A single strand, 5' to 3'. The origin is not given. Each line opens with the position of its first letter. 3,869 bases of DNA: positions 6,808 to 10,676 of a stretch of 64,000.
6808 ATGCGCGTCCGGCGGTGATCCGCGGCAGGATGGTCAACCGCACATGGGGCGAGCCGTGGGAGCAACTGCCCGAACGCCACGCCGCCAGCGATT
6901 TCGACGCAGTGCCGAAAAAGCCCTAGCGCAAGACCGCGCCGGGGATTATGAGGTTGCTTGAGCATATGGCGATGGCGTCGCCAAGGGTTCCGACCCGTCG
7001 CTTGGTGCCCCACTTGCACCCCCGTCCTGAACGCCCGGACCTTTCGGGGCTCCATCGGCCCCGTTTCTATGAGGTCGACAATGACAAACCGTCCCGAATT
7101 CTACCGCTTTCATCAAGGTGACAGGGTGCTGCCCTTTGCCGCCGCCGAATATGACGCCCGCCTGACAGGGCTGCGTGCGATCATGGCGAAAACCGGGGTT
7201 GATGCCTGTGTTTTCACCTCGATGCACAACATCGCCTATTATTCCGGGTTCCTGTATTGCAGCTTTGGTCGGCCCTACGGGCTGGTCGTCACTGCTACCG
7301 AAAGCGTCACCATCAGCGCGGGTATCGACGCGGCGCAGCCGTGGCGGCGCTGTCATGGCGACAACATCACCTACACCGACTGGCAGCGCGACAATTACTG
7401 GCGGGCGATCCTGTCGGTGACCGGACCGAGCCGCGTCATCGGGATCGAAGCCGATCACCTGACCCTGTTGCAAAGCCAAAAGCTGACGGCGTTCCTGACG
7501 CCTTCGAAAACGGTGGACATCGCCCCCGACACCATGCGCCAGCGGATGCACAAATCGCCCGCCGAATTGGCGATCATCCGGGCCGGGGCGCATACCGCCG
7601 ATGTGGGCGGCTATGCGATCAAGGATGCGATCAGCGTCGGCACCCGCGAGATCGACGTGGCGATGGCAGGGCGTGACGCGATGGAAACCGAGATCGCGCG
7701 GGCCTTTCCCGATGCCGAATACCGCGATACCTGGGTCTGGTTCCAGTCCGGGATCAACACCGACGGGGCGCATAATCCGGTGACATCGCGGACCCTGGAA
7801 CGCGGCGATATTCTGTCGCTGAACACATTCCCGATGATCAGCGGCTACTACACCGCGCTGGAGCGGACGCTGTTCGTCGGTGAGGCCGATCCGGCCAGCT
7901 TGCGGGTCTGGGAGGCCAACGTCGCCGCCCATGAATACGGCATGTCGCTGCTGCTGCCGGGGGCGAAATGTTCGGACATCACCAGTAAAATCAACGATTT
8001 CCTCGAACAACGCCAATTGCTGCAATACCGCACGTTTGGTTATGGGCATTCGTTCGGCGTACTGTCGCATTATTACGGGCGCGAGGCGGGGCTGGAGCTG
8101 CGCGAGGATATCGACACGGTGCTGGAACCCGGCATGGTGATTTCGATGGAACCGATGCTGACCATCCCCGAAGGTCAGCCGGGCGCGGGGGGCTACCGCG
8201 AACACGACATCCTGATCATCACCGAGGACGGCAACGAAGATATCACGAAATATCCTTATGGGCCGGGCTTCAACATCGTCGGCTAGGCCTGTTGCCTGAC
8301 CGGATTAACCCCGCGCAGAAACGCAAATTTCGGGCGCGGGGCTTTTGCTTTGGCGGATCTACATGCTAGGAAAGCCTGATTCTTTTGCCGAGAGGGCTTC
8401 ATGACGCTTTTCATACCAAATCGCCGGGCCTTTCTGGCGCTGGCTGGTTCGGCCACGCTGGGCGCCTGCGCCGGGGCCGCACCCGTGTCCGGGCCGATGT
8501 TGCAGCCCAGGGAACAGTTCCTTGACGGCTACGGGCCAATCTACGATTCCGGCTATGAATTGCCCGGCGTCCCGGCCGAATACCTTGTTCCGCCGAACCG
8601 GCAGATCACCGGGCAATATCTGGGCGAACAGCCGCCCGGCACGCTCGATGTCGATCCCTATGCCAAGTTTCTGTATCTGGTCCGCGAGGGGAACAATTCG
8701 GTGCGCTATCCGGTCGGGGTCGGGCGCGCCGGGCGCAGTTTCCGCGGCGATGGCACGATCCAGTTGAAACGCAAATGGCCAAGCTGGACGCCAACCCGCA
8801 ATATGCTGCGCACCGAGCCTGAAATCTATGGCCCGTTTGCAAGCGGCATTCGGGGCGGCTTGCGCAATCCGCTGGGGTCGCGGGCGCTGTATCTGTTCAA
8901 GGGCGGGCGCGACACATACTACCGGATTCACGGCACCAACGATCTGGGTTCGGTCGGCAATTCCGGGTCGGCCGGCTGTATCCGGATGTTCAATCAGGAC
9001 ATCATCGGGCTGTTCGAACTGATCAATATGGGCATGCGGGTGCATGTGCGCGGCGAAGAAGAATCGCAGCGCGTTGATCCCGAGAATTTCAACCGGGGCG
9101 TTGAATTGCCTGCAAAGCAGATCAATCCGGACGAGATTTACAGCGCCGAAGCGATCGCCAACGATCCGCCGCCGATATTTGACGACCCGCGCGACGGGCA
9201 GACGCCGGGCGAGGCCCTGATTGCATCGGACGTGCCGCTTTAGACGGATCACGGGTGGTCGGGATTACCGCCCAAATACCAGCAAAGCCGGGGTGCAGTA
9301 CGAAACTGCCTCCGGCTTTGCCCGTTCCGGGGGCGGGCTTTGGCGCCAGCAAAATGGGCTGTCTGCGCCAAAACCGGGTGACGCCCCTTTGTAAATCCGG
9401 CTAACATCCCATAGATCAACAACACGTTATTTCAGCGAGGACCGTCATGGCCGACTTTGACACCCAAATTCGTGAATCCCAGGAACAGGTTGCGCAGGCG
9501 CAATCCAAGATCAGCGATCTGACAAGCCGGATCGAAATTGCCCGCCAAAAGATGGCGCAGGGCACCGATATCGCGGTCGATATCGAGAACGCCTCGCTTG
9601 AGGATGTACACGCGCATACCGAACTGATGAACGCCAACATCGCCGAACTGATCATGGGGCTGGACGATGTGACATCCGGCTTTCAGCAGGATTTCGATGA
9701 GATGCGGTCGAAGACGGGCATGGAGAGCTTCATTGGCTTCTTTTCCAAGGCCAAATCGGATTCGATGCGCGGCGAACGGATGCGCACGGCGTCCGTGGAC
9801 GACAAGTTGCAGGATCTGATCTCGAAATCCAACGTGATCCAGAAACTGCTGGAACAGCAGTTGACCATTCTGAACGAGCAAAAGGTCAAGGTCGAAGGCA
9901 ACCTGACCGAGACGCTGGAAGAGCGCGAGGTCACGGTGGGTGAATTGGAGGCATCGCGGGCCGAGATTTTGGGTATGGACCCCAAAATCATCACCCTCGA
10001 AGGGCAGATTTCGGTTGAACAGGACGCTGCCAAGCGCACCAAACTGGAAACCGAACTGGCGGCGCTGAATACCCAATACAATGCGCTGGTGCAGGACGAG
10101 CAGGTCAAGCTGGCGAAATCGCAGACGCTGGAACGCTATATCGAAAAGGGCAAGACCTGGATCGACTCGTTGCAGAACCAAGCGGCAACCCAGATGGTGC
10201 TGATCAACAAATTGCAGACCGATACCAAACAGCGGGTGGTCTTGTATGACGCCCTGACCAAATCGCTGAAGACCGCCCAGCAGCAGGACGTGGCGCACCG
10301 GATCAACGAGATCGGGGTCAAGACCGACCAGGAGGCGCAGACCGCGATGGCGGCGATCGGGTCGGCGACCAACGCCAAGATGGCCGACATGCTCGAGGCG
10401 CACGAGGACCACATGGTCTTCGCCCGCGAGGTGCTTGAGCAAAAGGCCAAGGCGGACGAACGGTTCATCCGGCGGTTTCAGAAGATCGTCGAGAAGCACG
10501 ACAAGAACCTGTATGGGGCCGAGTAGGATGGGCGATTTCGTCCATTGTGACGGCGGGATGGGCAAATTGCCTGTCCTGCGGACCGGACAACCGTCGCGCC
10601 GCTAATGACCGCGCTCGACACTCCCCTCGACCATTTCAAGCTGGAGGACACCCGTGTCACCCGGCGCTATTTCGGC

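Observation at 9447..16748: Eight-gene translationally coupled operon around an AAA+ ATPase, a coiled-coil protein and four small membrane proteins: candidate undescribed membrane-associated machine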

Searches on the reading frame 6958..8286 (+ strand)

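Call 11: search_protein_families(library=pfam, proteins=[window:6958-8286:+], max_evalue=0.001)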
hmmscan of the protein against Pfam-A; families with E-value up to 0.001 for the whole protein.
window:6958-8286:+ (442 aa): 2 families
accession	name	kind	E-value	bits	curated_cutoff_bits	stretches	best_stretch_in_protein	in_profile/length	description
PF00557.29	Peptidase_M24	-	2.7e-30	106.2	23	1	207-423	3-208/208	Metallopeptidase family M24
PF01321.24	Creatinase_N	-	5.2e-12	46.9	22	1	68-197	1-127/128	Creatinase/Prolidase N-terminal domain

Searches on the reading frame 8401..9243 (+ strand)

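Call 11: search_protein_families(library=pfam, proteins=[window:8401-9243:+], max_evalue=0.001)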
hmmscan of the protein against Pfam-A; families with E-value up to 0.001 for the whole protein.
window:8401-9243:+ (280 aa): 1 family
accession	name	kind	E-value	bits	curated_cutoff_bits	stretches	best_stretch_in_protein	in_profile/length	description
PF03734.19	YkuD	-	1.3e-18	68.4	23.4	1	81-216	3-146/146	L,D-transpeptidase catalytic domain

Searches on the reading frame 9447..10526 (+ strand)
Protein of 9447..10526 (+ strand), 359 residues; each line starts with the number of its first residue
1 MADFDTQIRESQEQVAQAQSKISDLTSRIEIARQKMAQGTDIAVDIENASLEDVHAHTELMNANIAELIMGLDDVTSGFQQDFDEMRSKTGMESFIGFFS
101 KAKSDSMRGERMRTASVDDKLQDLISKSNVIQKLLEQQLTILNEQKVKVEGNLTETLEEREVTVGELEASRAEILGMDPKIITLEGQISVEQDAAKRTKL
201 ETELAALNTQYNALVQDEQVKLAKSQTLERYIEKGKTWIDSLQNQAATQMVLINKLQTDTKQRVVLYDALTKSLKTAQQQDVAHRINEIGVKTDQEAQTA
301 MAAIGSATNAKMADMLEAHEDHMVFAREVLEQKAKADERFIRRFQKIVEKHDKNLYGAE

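Call 4: search_protein_families(library=pfam, proteins=[window:9447-10526:+], max_evalue=0.1)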
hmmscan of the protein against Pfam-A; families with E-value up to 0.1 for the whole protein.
window:9447-10526:+ (359 aa): 1 family
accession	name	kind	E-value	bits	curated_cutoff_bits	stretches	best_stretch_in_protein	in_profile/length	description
PF04201.20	TPD52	-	0.0093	16.7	25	0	260-316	43-99/108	Tumour protein D52 family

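Call 5: search_protein_families(library=ncbifam, proteins=[window:9447-10526:+], max_evalue=0.1)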
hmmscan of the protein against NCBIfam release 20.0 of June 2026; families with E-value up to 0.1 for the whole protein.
window:9447-10526:+ (359 aa): 1 family
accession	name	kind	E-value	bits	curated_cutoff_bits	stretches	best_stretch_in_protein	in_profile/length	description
NF052504.1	sll1863_fam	domain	0.044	14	35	1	3-57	37-91/93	sll1863 family stress response protein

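Call 6: search_protein_families(library=padloc, proteins=[window:9447-10526:+], max_evalue=0.1)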
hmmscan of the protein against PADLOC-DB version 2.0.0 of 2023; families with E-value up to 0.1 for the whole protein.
window:9447-10526:+ (359 aa): 2 families
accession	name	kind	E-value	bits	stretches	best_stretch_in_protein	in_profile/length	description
PDLC03431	REase_II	-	0.0042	14.6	1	186-287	46-148/246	Type II restriction enzyme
PDLC03899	NsnC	-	0.024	12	1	196-347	19-161/299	-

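Call 8: search_solved_structures(query=window:9447-10526:+, max_evalue=1)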
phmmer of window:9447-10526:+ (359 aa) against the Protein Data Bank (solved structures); distinct sequences matched with E-value up to 1: 2.
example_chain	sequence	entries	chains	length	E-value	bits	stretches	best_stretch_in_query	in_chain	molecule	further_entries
7vmx_A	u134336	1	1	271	0.014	18.3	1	153-350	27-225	Elongation factor Ts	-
10aw_A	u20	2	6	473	0.3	13.9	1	127-218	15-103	50 kDa outer membrane protein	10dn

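Call 46: search_protein_families(library=pfam, alignment_id=A7, max_evalue=1)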
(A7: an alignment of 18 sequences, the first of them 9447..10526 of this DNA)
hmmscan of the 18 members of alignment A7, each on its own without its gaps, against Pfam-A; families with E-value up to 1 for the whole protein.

A. member 1, window:9447-10526:+ (359 aa): 2 families
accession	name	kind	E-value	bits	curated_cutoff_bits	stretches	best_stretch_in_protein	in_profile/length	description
PF04201.20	TPD52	-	0.0093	16.7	25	1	260-316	43-99/108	Tumour protein D52 family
PF07863.16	CtnDOT_TraJ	-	0.2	12.8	28.4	1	283-317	29-63/66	Homologues of TraJ from Bacteroides conjugative transposon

B. families by the number of members that match (of 18 scanned): 38 families (the first 25 are shown)
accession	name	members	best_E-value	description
PF04201.20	TPD52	9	0.0014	Tumour protein D52 family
PF10384.14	Scm3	7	0.016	Centromere protein Scm3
PF07863.16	CtnDOT_TraJ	7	0.18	Homologues of TraJ from Bacteroides conjugative transposon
PF19962.4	EAD9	5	0.00052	Effector-associated domain 9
PF10473.14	CENP-F_leu_zip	5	0.013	Leucine-rich repeats of kinetochore protein Cenp-F/LEK1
PF01331.24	mRNA_cap_enzyme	4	0.017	mRNA capping enzyme, catalytic domain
PF16069.10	DUF4811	3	0.015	Domain of unknown function (DUF4811)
PF04108.17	ATG17_like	2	0.008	Autophagy protein ATG17-like domain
PF06785.16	UPF0242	2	0.059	Uncharacterised protein family (UPF0242) N-terminus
PF17675.6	APG6_N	2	0.14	Apg6 coiled-coil region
PF00621.25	RhoGEF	2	0.36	RhoGEF domain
PF12795.12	MscS_porin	1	0.00021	Mechanosensitive ion channel porin domain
PF20993.2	CENPH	1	0.0018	CENPH protein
PF00700.27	Flagellin_C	1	0.0089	Bacterial flagellin C-terminal helical region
PF24319.2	DUF7491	1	0.025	Coiled-coil region of unknown function (DUF7491)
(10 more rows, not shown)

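Call 48: search_solved_structures(query=A7, max_evalue=10)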
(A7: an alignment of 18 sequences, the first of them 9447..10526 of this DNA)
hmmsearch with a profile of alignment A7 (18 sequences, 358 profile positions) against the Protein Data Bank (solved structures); distinct sequences matched with E-value up to 10: 2.
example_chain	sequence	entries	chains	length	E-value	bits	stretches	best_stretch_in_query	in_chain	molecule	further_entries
9rgy_A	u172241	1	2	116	0.38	13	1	128-214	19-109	sc-apCC3-CW-0NTT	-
7oah_A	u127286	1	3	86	0.52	12.5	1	116-190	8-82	General control transcription factor GCN4,conserved hypothetical protein residues 311-335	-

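Call 68: list_cluster_members(proteins=[L084:8977-10881:+, L084:10930-12168:+, L084:6620-7699:+, L083:1927-3009:+, L083:9001-10281:+, L082:1551-3488:+, L082:3502-4767:+, window:9447-10526:+, window:11844-13778:+, L056:2196-4106:+])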
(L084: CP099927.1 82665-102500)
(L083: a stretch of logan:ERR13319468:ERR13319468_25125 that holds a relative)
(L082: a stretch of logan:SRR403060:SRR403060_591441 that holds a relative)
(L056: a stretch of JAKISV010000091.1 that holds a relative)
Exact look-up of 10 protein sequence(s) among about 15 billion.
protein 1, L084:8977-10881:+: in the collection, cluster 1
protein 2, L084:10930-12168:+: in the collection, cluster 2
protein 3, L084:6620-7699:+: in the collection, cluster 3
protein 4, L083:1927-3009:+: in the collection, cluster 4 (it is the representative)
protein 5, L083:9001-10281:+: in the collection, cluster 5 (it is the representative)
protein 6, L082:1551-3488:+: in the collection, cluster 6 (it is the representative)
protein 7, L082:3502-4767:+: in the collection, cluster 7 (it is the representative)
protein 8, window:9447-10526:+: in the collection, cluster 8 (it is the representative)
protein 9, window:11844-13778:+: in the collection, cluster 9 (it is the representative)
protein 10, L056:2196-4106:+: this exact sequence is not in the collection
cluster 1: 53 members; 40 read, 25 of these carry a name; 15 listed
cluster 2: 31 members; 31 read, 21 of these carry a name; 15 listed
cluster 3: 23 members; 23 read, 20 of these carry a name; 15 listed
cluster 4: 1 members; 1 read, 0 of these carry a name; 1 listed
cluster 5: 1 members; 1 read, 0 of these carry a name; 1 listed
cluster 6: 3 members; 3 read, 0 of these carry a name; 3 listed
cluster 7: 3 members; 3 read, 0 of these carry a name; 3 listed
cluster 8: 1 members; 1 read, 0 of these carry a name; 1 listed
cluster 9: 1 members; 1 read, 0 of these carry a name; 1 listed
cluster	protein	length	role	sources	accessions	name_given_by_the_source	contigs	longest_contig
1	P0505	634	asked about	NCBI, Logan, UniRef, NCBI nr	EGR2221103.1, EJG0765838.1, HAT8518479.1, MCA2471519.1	ATP-binding protein (plasmid) [Vibrio parahaemolyticus] | ATP-binding protein n=1 Tax=Vibrio TaxID=662 RepID=UPI001A2139B1 | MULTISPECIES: ATP-binding protein [Vibrio]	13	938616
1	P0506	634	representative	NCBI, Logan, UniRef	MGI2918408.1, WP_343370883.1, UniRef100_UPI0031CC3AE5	ATP-binding protein [Vibrio parahaemolyticus] | ATP-binding protein n=1 Tax=Vibrio parahaemolyticus TaxID=670 RepID=UPI0031CC3AE5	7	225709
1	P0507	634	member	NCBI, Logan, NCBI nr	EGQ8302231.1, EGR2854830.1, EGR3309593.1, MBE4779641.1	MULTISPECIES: ATP-binding protein [Vibrio]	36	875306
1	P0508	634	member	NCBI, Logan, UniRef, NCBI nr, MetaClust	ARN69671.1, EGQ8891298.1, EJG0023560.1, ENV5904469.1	hypothetical protein AKG60_24845 [Vibrio parahaemolyticus] | ATPase AAA-type core domain-containing protein n=3 Tax=Vibrio parahaemolyticus TaxID=670 ... | ATP-binding protein [Vibrio vulnificus]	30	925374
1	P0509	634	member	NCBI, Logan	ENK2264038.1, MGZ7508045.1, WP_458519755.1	ATP-binding protein [Vibrio parahaemolyticus]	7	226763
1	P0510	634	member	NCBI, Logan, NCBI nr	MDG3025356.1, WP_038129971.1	ATP-binding protein [Vibrio parahaemolyticus] | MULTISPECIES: ATP-binding protein [Vibrio]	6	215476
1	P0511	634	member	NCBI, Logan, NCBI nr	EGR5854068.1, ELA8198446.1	AAA family ATPase [Vibrio parahaemolyticus]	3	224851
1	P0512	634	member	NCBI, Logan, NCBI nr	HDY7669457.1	TPA: AAA family ATPase [Vibrio vulnificus] | AAA family ATPase [Vibrio vulnificus]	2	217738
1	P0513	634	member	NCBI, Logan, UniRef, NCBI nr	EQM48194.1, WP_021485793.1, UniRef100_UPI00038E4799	ATPase associated with various cellular activities family protein [Vibrio ... | ATP-binding protein n=1 Tax=Vibrio parahaemolyticus TaxID=670 RepID=UPI00038E4799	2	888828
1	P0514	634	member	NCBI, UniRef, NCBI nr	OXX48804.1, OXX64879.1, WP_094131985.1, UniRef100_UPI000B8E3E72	hypothetical protein B9J93_03865 [Vibrio sp. V17_P4S1T151] | ATP-binding protein n=1 Tax=unclassified Vibrio TaxID=2614977 RepID=UPI000B8E3E72 | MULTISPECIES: ATP-binding protein [unclassified Vibrio]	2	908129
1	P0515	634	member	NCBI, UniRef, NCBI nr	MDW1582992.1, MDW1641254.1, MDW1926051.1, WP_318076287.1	ATP-binding protein [Vibrio sp. 947] | ATP-binding protein n=1 Tax=unclassified Vibrio TaxID=2614977 RepID=UPI002964FA8C | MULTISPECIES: ATP-binding protein [unclassified Vibrio]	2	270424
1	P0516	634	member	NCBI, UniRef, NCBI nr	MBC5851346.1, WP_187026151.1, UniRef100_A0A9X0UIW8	ATP-binding protein [Vibrio metschnikovii] | AAA family ATPase n=1 Tax=Vibrio metschnikovii TaxID=28172 RepID=A0A9X0UIW8_VIBME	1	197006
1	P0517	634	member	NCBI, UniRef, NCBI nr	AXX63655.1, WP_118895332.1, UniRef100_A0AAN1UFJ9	ATP-binding protein [Vibrio vulnificus] | ATPase AAA-type core domain-containing protein n=1 Tax=Vibrio vulnificus TaxID=672 ...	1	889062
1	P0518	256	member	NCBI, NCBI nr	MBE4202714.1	hypothetical protein HJ090_11300 [Vibrio parahaemolyticus] | hypothetical protein [Vibrio parahaemolyticus]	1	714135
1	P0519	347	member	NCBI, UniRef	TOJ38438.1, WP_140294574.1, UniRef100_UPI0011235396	AAA family ATPase, partial [Vibrio parahaemolyticus] | ATP-binding protein n=2 Tax=Vibrionaceae TaxID=641 RepID=UPI0011235396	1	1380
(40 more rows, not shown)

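Call 104: search_dna_similar(query=window:9447-10526:+, collection=plasmids, mode=protein, max_evalue=0.00001, max_rows=30)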
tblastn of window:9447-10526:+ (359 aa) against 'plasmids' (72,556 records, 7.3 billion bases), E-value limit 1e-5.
Records with a match: 11; places in all: 11; records where one place covers at least 80% of the query: 11.
Best place of each record, by identity: <60% 11.
By first word of the organism name: Sinorhizobium 4; Vibrio 4; Rhizobium 2; Shinella 1.
By predicted mobility (MOB-suite, as given by PLSDB): non-mobilizable 11.
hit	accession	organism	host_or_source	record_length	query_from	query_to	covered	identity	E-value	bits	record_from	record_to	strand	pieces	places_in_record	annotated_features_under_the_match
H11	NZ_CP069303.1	Shinella sp. PSBB067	monoisolate,Minnesota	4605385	1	356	99%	42.1%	4e-73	253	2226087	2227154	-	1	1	none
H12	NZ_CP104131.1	Sinorhizobium sp. K101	Phaseolus vulgaris,cell ...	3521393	1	356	99%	41.6%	4e-70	244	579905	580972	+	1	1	none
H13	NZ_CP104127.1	Sinorhizobium sp. M103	Phaseolus vulgaris,cell ...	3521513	1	356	99%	41.6%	4e-70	244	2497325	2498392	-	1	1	none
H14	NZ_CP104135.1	Sinorhizobium sp. C101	Phaseolus vulgaris,cell ...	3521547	1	356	99%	41.6%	4e-70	244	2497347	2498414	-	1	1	none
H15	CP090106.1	Sinorhizobium meliloti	Medicago,Cell culture,Plant nodule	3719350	1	356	99%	41.3%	2e-69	243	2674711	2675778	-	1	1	hypothetical protein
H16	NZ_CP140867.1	Rhizobium leguminosarum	Trifolium pratense,whole organism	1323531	8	358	98%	38.5%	1e-56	206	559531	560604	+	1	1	record has no annotation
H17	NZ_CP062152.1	Vibrio parahaemolyticus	oyster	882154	41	351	87%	39.7%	3e-54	199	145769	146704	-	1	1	hypothetical protein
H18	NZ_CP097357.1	Vibrio parahaemolyticus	oyster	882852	41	351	87%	39.7%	3e-54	199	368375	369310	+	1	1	hypothetical protein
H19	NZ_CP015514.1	Vibrio vulnificus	Mactra veneriformis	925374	41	351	87%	39.2%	2e-53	196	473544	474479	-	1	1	hypothetical protein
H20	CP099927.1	Vibrio parahaemolyticus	Anadara tuberculosa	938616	41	351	87%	39.2%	4e-53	195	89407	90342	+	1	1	hypothetical protein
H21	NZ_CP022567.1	Rhizobium leguminosarum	Root nodule,Pisum sativum root-nodule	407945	67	354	80%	26.0%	1e-13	79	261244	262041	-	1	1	hypothetical protein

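Call 105: get_annotated_region(hit=H21, flank=8000)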
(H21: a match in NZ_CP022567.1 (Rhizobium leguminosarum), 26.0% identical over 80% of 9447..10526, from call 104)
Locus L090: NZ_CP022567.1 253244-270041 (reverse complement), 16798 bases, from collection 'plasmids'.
description: Rhizobium leguminosarum bv. viciae strain BIHB 1148 plasmid pSK03, complete sequence
organism: Rhizobium leguminosarum (NCBI taxid 387)
taxonomy: Bacteria; Pseudomonadota; Alphaproteobacteria; Hyphomicrobiales; Rhizobiaceae; Rhizobium; Rhizobium leguminosarum
host: -; source: Root nodule,Pisum sativum root-nodule; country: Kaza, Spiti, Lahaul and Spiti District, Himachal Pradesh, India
typing (MOB-suite, as given by PLSDB): non-mobilizable
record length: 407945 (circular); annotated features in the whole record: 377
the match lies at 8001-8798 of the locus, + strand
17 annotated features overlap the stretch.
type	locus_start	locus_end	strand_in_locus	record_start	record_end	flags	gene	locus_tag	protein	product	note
CDS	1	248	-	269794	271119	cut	-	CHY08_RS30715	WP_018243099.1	aspartate aminotransferase family protein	-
CDS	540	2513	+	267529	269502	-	-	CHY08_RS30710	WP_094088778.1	PhoX family phosphatase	-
CDS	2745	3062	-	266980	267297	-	-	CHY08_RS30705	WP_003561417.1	metalloregulator ArsR/SmtB family transcription factor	GO:0006355 - regulation of DNA-templated transcription [Evidence IEA]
CDS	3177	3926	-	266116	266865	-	-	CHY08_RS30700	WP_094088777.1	pyridoxamine 5'-phosphate oxidase family protein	-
CDS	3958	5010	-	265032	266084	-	choV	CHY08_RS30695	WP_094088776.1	choline ABC transporter ATP-binding protein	GO:0015871 - choline transport [Evidence IEA]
CDS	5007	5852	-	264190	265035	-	choW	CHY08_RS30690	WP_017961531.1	choline ABC transporter permease subunit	GO:0055085 - transmembrane transport [Evidence IEA]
CDS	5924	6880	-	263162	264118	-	-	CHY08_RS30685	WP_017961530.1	choline ABC transporter substrate-binding protein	-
CDS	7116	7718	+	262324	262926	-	-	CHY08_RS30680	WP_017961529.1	thymidine kinase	-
CDS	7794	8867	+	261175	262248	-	-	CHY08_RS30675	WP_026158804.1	hypothetical protein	-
CDS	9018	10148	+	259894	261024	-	-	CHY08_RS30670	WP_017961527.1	DUF2333 family protein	-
CDS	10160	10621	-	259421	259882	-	-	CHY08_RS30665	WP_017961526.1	PAS domain-containing protein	-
CDS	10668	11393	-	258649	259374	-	-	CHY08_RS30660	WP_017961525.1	helix-turn-helix transcriptional regulator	GO:0006355 - regulation of DNA-templated transcription [Evidence IEA]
CDS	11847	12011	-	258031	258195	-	-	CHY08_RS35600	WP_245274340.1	hypothetical protein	-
CDS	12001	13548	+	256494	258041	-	-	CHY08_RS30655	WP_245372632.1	hypothetical protein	-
CDS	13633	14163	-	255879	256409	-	-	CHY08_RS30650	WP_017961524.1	TIGR00645 family protein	-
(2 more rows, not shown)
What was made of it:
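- A minimal G1-like plus membrane-protein pair (call 105) recalls LiaH/LiaI (own knowledge).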

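Call 113: search_protein_families(library=phrogs, proteins=[window:9447-10526:+], max_evalue=0.01)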
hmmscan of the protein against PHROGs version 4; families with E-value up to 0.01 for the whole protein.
window:9447-10526:+ (359 aa): 0 families
